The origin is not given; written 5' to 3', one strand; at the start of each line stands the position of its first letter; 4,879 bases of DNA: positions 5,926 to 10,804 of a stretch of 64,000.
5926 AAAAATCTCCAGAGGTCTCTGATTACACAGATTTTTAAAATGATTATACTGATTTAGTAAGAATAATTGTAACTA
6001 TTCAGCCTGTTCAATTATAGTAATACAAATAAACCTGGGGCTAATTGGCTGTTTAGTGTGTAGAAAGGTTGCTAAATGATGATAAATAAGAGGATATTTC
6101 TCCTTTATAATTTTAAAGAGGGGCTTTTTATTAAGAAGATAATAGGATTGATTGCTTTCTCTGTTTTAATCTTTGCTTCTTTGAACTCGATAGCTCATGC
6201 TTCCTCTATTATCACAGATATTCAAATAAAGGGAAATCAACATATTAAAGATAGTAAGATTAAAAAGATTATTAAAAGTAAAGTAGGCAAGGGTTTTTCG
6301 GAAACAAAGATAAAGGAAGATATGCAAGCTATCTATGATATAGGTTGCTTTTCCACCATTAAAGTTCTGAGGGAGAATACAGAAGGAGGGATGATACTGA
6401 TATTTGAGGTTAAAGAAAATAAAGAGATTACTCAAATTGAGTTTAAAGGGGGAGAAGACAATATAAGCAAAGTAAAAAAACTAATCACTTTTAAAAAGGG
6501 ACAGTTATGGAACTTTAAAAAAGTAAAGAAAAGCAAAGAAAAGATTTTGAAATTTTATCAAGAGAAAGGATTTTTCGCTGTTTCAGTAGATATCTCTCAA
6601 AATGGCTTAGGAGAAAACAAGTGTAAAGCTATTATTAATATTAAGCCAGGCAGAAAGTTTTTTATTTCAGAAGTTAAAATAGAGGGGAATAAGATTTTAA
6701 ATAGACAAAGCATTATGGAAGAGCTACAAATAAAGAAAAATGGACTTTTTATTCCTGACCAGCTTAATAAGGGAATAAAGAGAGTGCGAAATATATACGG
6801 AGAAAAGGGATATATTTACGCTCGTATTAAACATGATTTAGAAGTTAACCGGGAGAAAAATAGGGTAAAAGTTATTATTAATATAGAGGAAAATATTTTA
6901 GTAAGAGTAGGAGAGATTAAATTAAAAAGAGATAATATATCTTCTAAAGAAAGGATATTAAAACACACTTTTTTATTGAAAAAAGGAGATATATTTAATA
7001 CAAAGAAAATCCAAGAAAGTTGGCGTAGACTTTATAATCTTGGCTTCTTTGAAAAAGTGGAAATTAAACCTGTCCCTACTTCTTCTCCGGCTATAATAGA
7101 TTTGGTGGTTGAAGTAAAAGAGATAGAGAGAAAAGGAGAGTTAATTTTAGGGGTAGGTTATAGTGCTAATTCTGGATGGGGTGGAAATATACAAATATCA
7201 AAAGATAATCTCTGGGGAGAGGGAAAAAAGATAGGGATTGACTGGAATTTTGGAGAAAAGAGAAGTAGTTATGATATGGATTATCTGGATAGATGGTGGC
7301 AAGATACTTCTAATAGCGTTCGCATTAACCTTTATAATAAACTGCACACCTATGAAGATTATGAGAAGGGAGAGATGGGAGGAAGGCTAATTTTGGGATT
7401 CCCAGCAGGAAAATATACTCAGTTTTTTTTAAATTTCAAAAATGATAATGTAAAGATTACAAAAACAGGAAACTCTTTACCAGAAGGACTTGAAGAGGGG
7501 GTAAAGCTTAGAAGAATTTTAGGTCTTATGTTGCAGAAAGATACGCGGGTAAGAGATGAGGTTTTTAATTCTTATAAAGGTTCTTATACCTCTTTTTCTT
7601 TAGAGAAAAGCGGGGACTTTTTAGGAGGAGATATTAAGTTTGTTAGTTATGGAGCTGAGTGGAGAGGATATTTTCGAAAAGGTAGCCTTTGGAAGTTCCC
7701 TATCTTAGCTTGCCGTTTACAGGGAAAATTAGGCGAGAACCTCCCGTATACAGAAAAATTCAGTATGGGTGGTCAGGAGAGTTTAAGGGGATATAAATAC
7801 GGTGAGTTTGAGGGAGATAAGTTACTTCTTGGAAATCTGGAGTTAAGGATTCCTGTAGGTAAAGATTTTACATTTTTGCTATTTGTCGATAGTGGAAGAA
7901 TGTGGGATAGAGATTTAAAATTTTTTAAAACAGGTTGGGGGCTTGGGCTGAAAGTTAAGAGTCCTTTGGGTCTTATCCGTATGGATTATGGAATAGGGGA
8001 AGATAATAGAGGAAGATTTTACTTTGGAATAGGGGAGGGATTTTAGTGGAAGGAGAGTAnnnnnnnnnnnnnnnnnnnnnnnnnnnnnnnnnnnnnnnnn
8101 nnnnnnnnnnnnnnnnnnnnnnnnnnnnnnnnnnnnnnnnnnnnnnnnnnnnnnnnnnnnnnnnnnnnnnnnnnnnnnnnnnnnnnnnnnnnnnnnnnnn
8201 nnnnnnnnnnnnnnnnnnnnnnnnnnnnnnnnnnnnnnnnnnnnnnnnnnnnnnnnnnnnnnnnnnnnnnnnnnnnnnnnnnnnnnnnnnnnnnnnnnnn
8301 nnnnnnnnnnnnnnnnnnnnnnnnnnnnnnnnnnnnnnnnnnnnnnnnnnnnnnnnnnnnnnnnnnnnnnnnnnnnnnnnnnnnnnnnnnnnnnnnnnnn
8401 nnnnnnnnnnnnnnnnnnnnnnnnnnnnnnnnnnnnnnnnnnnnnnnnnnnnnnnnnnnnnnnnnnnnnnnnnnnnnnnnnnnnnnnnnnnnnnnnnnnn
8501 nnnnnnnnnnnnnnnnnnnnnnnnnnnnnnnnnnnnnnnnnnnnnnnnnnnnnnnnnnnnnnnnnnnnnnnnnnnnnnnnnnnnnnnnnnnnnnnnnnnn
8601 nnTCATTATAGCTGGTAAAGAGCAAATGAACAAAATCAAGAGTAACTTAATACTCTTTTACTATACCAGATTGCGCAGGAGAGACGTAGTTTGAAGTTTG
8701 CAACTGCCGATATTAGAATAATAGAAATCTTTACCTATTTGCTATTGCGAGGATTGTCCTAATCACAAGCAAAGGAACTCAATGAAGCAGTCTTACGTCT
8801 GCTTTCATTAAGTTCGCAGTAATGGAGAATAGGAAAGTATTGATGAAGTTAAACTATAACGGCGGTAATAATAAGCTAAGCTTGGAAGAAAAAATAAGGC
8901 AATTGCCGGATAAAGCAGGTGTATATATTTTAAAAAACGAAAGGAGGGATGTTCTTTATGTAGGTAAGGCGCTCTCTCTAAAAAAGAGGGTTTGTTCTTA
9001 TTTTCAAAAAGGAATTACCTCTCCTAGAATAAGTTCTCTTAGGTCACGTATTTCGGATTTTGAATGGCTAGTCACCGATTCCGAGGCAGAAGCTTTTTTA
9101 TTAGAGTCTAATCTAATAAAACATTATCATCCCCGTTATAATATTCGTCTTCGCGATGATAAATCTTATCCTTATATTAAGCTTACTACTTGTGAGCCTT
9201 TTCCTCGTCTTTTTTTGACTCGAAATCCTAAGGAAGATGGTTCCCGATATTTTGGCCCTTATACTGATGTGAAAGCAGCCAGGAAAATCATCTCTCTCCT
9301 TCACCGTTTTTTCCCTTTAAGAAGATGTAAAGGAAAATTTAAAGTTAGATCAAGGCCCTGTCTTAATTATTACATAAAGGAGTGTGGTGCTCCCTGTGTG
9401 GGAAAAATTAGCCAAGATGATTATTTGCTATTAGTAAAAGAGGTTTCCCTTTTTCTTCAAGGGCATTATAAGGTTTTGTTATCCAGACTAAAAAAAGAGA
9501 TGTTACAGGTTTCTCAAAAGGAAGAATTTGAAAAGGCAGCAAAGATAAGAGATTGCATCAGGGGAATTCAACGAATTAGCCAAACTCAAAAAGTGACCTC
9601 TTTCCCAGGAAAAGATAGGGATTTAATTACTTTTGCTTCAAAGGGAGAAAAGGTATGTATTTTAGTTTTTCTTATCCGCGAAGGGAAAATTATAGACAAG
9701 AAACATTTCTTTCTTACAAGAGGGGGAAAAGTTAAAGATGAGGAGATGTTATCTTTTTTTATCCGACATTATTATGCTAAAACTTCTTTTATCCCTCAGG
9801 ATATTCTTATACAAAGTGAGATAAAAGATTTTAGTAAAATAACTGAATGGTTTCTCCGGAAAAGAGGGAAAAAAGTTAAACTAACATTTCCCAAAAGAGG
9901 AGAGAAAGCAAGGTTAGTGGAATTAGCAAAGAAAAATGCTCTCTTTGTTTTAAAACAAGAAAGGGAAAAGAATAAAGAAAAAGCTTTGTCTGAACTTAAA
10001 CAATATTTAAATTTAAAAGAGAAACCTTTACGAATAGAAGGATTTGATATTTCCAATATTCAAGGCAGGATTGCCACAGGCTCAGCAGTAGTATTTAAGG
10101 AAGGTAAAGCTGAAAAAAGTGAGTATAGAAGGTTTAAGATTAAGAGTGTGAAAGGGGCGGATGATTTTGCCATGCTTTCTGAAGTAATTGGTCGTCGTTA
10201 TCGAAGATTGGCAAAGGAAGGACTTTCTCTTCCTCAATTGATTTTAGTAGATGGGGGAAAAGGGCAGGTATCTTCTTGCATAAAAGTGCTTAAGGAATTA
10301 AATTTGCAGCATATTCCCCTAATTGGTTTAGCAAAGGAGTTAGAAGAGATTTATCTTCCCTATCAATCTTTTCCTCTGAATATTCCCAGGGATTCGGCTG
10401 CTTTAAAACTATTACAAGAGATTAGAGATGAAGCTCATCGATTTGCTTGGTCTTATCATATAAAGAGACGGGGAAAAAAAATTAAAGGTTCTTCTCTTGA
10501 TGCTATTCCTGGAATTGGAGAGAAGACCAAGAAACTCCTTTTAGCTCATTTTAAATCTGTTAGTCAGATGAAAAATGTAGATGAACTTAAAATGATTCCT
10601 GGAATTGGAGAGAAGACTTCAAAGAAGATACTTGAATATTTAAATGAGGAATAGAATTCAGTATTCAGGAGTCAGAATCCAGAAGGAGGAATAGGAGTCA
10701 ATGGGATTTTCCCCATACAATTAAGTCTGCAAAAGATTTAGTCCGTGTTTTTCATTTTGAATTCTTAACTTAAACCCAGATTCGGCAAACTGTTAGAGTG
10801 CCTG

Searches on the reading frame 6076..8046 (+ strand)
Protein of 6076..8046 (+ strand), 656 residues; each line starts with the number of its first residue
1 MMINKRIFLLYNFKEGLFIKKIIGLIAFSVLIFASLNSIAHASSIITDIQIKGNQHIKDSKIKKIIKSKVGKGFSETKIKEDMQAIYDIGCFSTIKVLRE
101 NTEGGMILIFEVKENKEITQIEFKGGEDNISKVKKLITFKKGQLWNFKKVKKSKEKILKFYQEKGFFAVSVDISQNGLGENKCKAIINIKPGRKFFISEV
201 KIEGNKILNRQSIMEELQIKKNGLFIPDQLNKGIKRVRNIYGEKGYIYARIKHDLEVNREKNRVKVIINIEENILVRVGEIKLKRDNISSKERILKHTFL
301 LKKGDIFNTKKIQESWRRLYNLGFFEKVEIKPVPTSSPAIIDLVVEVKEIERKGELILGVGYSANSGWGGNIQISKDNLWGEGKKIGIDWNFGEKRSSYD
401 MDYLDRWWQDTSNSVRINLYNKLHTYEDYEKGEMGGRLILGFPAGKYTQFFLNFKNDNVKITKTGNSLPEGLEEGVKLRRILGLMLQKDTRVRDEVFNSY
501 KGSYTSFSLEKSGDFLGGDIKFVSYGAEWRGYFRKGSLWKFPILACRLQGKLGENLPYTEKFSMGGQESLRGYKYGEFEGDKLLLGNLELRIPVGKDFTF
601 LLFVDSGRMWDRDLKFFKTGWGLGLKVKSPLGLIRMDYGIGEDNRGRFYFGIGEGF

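Call 67: search_protein_families(library=pfam, proteins=[window:6076-8046:+], max_evalue=1e-8)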
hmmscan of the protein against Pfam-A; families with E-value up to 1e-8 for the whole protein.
window:6076-8046:+ (656 aa): 3 families
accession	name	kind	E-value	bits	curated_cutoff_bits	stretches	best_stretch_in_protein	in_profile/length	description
PF07244.20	POTRA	-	1.5e-43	147.8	21.3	2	197-272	3-78/79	Surface antigen variable number repeat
PF01103.29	Omp85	-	3.8e-40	138.8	24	1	378-656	1-325/325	Omp85 superfamily domain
PF08479.16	POTRA_2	-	8.4e-11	42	24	0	195-251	1-57/76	POTRA domain, ShlB-type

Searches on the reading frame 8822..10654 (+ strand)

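Call 67: search_protein_families(library=pfam, proteins=[window:8822-10654:+], max_evalue=1e-8)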
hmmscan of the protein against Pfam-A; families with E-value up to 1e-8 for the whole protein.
window:8822-10654:+ (610 aa): 2 families
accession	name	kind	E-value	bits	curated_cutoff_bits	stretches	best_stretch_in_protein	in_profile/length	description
PF08459.17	UvrC_RNaseH_dom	-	1.2e-54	184.9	22.3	1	393-542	1-158/159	UvrC RNAse H endonuclease domain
PF22920.2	UvrC_RNaseH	-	6.5e-34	116.8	24.3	1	265-379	1-115/116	UvrC Ribonuclease H-like domain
